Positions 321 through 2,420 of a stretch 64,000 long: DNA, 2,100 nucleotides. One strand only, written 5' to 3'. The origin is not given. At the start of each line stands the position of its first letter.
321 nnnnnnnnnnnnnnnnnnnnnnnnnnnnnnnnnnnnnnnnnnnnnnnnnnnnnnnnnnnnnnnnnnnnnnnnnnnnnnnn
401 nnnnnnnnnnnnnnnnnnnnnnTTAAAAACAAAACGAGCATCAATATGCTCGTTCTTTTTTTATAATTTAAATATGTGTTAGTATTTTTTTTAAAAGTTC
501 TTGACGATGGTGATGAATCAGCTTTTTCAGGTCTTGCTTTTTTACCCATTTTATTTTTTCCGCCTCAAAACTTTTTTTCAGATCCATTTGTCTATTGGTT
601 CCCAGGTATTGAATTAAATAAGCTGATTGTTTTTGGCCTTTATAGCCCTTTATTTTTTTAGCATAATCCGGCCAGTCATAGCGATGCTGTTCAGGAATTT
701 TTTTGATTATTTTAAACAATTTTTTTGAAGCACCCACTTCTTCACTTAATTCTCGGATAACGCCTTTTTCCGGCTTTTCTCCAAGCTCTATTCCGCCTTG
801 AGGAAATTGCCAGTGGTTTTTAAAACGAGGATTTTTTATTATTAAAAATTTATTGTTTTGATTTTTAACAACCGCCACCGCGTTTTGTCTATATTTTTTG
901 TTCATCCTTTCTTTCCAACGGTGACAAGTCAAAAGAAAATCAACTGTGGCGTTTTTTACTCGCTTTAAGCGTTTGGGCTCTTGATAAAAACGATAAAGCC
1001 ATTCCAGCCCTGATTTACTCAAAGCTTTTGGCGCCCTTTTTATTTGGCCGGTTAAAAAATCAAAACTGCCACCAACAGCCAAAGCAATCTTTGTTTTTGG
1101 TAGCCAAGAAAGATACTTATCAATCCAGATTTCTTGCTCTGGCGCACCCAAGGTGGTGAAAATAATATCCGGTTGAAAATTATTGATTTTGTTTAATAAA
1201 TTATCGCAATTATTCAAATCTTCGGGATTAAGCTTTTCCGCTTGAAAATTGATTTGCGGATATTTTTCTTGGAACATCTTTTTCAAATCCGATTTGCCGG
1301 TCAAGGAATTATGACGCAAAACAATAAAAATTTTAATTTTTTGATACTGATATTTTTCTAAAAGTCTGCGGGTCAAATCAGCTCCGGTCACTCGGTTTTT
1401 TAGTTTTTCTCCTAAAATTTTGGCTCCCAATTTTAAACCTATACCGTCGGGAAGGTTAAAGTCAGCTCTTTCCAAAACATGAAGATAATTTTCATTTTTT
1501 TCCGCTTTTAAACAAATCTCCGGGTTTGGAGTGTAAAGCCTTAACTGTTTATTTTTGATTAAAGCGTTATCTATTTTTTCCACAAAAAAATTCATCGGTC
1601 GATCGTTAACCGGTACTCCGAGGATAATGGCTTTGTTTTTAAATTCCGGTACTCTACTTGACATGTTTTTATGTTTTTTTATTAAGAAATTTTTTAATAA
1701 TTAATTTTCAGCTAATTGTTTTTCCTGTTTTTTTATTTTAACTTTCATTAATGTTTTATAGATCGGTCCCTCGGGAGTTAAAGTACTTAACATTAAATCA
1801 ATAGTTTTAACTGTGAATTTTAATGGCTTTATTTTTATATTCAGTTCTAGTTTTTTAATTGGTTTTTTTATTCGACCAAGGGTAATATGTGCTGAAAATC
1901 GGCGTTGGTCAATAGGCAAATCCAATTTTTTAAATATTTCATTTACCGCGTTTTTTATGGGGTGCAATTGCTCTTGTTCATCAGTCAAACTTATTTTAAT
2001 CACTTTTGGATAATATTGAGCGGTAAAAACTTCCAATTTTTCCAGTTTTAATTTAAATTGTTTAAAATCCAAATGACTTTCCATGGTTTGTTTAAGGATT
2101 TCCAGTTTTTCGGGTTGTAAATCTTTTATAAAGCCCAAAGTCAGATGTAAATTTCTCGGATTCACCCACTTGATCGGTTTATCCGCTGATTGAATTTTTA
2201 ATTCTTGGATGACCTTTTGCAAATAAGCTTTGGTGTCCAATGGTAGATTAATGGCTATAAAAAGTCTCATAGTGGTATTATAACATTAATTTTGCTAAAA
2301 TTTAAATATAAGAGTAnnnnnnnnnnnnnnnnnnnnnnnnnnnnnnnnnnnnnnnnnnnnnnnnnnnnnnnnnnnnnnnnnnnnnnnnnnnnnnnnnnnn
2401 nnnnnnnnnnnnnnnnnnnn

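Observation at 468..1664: Fusion of a TagA/WecG-family glycosyltransferase with a NUDIX hydrolase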

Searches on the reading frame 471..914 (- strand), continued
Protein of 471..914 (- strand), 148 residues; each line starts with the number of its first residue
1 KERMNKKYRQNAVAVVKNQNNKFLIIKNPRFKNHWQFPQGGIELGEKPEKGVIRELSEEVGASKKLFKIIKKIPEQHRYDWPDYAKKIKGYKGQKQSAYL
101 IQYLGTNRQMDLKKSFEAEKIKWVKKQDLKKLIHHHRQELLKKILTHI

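Call 65: search_protein_families(library=pfam, proteins=[P0154, P0159, P0176, P0178, P0200, P0206, P0260, P0264, P0224, P0236], max_evalue=0.001)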
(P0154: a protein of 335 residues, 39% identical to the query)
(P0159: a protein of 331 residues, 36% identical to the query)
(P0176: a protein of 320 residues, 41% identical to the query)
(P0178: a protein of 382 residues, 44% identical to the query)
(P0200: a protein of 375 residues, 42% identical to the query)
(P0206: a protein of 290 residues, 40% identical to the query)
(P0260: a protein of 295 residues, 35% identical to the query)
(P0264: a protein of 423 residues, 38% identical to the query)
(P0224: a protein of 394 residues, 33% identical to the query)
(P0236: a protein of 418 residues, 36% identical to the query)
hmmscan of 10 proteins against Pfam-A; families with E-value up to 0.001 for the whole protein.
P0154 (335 aa): 3 families
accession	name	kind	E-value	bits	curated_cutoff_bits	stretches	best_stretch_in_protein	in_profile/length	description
PF01931.24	NTPase_I-T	-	2.1e-22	80.2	25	1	9-135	1-125/162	Protein of unknown function DUF84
PF00293.34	NUDIX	-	5e-18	65.8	21.1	1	191-322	7-129/134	NUDIX domain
PF22327.2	Nudt16-like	-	0.00049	20.5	27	0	199-245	23-68/161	U8 snoRNA-decapping enzyme-like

P0159 (331 aa): 4 families
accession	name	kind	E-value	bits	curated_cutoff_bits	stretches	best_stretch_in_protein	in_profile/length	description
PF00293.34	NUDIX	-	1.6e-31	109.6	21.1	2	187-315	3-119/134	NUDIX domain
PF22327.2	Nudt16-like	-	2.9e-06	27.7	27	0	214-252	36-77/161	U8 snoRNA-decapping enzyme-like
PF13869.12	NUDIX_2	-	0.00015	21.6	27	1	167-251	24-107/188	Nucleotide hydrolase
PF14815.12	NUDIX_4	-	0.00018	21.7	35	0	192-241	4-52/113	NUDIX domain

P0176 (320 aa): 2 families
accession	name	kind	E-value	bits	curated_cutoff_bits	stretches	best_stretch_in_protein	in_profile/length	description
PF01931.24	NTPase_I-T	-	5e-25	88.7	25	1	6-137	1-131/162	Protein of unknown function DUF84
PF00293.34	NUDIX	-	4.9e-16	59.4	21.1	1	166-301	2-128/134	NUDIX domain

P0178 (382 aa): 1 family
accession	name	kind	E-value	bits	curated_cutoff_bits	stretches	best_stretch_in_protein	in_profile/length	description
PF00293.34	NUDIX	-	4.4e-19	69.3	21.1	1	233-364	2-130/134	NUDIX domain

P0200 (375 aa): 1 family
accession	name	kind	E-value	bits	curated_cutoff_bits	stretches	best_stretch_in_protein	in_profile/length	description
PF00293.34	NUDIX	-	2e-17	63.9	21.1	1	224-355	2-130/134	NUDIX domain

P0206 (290 aa): 1 family
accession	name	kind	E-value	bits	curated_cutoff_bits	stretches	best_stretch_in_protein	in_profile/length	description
PF00293.34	NUDIX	-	6.3e-13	49.3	21.1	1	144-271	2-124/134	NUDIX domain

P0260 (295 aa): 3 families
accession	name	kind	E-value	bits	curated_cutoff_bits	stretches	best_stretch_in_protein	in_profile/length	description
PF00293.34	NUDIX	-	1.3e-18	67.7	21.1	1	153-282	2-126/134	NUDIX domain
PF00903.31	Glyoxalase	-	1.1e-09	39.1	20.6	1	4-114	1-95/121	Glyoxalase/Bleomycin resistance protein/Dioxygenase superfamily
PF13669.12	Glyoxalase_4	-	1.1e-08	35.8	27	1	6-123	1-101/109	Glyoxalase/Bleomycin resistance protein/Dioxygenase superfamily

P0264 (423 aa): 4 families
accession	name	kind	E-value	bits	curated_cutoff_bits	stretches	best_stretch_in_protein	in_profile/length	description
PF00293.34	NUDIX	-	7.8e-16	58.7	21.1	1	288-402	2-121/134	NUDIX domain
PF01909.29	NTP_transf_2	-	9.6e-09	36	21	1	12-88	4-78/93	Nucleotidyltransferase domain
PF18765.7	Polbeta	-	2.7e-06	27.9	26.9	1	12-83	3-68/93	Polymerase beta, Nucleotidyltransferase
PF22327.2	Nudt16-like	-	3.7e-05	24.2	27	1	301-351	23-75/161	U8 snoRNA-decapping enzyme-like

P0224 (394 aa): 4 families
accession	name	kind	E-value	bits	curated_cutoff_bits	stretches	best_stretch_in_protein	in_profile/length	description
PF00293.34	NUDIX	-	2.8e-19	69.9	21.1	1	6-141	2-132/134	NUDIX domain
PF00849.27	PseudoU_synth_2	-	1.4e-16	61.5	26.8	1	216-349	1-151/152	RNA pseudouridylate synthase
PF01479.30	S4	-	3.4e-10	39.9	22.8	1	158-199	2-44/48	S4 domain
PF22421.1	SYY_C-terminal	-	9.3e-05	22.7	27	0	169-201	32-64/83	Tyrosine--tRNA ligase SYY-like C-terminal domain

P0236 (418 aa): 4 families
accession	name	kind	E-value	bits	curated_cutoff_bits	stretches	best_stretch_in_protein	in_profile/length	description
PF03819.22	MazG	-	6.7e-41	138.9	22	2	189-262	1-74/74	MazG nucleotide pyrophosphohydrolase domain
PF00293.34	NUDIX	-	6.1e-19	68.8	21.1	1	6-135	2-131/134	NUDIX domain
PF01503.22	PRA-PH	-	6.6e-08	33.3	21.3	0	326-372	31-77/86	Phosphoribosyl-ATP pyrophosphohydrolase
PF12643.12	MazG-like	-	7.9e-05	23.3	27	0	332-389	18-74/85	MazG-like family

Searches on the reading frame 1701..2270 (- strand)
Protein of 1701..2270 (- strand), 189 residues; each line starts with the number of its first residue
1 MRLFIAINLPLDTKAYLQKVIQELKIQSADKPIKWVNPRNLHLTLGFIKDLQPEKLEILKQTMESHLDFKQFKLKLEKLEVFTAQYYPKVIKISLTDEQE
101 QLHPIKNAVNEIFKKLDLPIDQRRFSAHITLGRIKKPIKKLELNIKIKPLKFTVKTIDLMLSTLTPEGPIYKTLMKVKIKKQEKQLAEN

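Call 35: search_protein_families(library=pfam, proteins=[window:1701-2270:-], max_evalue=0.001)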
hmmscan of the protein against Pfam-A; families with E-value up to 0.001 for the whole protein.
window:1701-2270:- (189 aa): 3 families
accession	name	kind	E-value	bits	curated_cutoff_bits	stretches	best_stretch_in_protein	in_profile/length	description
PF02834.22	LigT_PEase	-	4.5e-22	78.5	23.3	2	12-91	6-86/87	LigT like Phosphoesterase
PF13563.12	2_5_RNA_ligase2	-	1.6e-08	35.2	27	1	18-160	6-146/152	2'-5' RNA ligase superfamily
PF10469.15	AKAP7_NLS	-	5.9e-05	23.5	24.4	1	34-149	35-165/208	AKAP7 2'5' RNA ligase-like domain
